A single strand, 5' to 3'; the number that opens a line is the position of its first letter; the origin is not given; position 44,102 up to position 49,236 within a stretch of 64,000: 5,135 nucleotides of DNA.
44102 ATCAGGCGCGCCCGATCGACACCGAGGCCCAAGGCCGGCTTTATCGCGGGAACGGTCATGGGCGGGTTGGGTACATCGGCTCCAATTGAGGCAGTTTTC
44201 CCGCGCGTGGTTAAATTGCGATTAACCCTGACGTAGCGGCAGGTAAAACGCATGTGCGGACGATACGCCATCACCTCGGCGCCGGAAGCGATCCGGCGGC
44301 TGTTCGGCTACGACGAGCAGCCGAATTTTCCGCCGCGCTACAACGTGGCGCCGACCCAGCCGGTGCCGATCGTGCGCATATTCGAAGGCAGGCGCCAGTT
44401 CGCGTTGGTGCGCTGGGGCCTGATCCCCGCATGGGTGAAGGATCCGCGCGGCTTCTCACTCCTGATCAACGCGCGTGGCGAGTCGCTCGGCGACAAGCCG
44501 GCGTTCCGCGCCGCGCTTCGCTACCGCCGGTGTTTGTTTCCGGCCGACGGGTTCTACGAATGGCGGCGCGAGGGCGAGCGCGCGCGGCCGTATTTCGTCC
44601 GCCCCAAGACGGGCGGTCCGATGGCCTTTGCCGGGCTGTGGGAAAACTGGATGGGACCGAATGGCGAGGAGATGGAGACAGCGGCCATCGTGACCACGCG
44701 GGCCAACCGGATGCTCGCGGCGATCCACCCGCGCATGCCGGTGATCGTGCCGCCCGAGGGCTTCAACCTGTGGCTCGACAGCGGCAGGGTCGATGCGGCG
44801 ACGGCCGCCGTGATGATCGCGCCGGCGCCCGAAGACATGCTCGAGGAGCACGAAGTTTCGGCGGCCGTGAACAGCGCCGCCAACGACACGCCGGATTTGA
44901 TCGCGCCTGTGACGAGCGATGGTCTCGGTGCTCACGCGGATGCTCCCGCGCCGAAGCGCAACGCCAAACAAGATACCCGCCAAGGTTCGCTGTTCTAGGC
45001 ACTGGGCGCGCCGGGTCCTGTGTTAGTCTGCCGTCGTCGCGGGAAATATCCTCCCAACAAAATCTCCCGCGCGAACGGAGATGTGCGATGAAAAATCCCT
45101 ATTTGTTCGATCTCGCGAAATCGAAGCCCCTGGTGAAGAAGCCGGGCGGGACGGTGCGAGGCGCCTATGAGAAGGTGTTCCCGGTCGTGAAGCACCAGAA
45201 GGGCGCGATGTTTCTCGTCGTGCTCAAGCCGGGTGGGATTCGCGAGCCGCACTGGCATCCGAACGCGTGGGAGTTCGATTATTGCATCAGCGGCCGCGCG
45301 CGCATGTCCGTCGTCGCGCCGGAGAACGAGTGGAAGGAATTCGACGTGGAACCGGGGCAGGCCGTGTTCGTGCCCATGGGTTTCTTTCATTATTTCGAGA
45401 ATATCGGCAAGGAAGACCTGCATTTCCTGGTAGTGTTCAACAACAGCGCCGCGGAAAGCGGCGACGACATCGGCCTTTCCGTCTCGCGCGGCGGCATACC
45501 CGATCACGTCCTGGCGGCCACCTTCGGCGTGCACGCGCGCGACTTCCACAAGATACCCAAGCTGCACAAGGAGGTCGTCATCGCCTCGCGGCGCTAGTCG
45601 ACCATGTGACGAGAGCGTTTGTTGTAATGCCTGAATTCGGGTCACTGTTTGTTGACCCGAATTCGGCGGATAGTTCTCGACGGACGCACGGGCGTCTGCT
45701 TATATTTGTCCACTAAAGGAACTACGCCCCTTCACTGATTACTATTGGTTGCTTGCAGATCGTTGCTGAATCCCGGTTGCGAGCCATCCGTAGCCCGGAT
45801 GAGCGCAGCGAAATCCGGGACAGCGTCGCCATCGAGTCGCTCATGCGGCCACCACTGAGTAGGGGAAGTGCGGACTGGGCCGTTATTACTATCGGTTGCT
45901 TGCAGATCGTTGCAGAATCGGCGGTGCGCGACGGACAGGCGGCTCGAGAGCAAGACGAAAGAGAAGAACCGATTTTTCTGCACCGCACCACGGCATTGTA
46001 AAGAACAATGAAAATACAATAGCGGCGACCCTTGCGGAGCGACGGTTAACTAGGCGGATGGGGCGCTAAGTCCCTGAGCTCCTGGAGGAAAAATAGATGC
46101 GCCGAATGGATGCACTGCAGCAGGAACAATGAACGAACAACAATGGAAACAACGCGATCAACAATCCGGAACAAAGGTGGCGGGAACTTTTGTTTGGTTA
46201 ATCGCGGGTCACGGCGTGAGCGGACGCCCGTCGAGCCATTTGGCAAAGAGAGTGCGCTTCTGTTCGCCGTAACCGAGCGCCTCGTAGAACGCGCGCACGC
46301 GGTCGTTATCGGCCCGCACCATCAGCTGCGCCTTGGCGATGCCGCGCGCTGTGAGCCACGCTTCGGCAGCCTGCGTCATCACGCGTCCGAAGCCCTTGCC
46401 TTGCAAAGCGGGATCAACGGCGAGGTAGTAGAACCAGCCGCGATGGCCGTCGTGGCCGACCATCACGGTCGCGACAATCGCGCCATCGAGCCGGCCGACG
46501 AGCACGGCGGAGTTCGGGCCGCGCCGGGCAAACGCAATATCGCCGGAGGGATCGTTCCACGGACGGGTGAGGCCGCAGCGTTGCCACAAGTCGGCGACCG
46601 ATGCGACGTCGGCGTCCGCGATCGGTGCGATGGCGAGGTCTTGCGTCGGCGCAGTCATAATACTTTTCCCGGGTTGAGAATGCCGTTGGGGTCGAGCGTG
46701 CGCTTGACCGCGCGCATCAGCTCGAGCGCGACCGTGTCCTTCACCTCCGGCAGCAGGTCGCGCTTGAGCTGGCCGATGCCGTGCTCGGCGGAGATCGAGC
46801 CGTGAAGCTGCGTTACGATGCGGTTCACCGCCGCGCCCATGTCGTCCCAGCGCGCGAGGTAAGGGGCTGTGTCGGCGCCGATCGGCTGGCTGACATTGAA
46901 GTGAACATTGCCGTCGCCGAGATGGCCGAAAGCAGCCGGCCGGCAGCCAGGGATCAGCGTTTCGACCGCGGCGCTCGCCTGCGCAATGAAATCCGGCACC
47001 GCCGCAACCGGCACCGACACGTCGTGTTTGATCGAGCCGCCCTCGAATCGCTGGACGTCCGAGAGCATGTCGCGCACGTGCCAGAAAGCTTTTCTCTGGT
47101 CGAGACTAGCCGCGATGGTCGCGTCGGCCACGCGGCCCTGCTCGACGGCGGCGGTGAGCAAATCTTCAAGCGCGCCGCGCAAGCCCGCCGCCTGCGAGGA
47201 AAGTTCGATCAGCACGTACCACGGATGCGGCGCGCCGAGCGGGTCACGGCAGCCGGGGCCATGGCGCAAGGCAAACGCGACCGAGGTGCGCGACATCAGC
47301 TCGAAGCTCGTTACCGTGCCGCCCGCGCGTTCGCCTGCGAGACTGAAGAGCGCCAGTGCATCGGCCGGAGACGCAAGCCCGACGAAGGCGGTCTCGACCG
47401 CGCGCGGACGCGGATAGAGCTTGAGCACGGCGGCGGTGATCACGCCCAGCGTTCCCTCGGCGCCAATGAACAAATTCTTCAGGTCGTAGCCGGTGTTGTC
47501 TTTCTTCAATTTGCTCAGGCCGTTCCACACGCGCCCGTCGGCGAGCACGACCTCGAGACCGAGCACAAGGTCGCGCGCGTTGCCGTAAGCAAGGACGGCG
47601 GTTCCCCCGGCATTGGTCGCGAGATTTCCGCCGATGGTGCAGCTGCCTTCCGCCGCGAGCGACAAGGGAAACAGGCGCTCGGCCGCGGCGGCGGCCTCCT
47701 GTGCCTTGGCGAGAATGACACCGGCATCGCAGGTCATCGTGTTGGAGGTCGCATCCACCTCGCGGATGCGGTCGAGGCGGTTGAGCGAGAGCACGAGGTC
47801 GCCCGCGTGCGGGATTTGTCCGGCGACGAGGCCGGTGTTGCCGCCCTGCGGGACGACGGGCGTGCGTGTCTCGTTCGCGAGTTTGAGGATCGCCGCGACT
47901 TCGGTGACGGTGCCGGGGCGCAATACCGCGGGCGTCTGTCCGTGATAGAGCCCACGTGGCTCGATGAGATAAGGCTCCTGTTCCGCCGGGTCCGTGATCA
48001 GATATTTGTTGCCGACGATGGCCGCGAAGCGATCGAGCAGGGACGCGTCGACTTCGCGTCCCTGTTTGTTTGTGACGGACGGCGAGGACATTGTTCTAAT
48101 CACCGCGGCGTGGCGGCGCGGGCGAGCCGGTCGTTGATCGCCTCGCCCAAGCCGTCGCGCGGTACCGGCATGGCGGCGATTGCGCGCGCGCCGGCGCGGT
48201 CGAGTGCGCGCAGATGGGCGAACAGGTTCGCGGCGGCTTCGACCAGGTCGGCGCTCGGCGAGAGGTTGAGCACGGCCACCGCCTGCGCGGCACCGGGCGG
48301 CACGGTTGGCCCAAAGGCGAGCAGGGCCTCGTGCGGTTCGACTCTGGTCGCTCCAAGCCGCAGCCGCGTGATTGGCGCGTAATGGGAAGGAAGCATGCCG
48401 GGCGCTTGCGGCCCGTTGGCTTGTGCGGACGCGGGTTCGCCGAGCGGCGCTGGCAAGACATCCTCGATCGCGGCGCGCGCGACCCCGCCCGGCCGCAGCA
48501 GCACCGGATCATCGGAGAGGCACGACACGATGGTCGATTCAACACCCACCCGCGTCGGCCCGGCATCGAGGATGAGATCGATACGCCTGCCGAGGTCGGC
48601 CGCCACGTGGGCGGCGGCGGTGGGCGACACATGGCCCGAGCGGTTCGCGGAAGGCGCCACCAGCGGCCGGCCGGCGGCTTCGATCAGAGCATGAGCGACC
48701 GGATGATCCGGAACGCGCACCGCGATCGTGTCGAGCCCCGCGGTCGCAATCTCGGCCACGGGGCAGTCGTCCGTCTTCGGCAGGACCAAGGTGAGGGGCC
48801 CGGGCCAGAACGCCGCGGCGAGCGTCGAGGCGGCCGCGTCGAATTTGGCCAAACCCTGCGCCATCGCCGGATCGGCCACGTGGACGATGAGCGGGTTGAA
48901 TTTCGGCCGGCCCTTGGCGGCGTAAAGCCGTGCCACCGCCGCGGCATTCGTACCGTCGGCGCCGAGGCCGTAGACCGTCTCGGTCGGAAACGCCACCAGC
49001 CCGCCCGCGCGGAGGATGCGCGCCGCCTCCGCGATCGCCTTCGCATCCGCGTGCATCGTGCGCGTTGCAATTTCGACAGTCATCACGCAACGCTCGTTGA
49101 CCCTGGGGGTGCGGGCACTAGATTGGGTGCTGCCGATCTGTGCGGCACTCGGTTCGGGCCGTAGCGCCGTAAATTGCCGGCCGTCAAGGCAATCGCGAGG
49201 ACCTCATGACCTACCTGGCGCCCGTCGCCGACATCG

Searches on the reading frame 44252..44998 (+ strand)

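Call 59: search_protein_families(library=pfam, proteins=[window:44252-44998:+], max_evalue=0.0001)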
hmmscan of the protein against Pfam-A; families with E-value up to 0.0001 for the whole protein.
window:44252-44998:+ (248 aa): 1 family
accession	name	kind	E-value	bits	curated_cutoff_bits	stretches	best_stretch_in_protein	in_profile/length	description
PF02586.19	SRAP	-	1.3e-71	240.9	27.1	1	1-208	1-213/214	SOS response associated peptidase (SRAP)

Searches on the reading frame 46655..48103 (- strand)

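Call 59: search_protein_families(library=pfam, proteins=[window:46655-48103:-], max_evalue=0.0001)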
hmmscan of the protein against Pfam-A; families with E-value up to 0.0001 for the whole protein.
window:46655-48103:- (482 aa): 2 families
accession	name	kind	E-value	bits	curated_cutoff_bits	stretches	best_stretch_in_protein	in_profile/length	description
PF02913.24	FAD-oxidase_C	-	4.1e-50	171.2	21.2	1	233-481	2-248/248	FAD linked oxidases, C-terminal domain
PF01565.28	FAD_binding_4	-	2.8e-36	124.7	26.4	1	59-193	3-136/139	FAD binding domain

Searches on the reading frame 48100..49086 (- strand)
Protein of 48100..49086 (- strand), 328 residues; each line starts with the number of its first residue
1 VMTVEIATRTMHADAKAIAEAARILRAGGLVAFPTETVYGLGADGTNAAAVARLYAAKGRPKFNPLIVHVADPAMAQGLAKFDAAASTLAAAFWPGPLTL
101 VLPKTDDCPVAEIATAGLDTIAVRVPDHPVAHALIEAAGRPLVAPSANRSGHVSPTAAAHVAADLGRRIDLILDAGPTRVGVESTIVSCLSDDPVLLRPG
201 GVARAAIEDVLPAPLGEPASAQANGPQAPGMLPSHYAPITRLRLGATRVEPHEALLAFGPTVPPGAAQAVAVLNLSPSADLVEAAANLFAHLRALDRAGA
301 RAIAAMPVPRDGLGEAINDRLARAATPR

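Call 60: search_protein_families(library=pfam, proteins=[window:48100-49086:-], max_evalue=0.0001)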
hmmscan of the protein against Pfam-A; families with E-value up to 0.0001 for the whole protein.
window:48100-49086:- (328 aa): 2 families
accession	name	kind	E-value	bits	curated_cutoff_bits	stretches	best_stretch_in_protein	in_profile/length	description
PF01300.24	Sua5_yciO_yrdC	-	6.8e-62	208.5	25.1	1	24-200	2-178/178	Telomere recombination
PF03481.19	Sua5_C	-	6.2e-22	79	22.9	1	203-325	2-135/136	Threonylcarbamoyl-AMP synthase, C-terminal domain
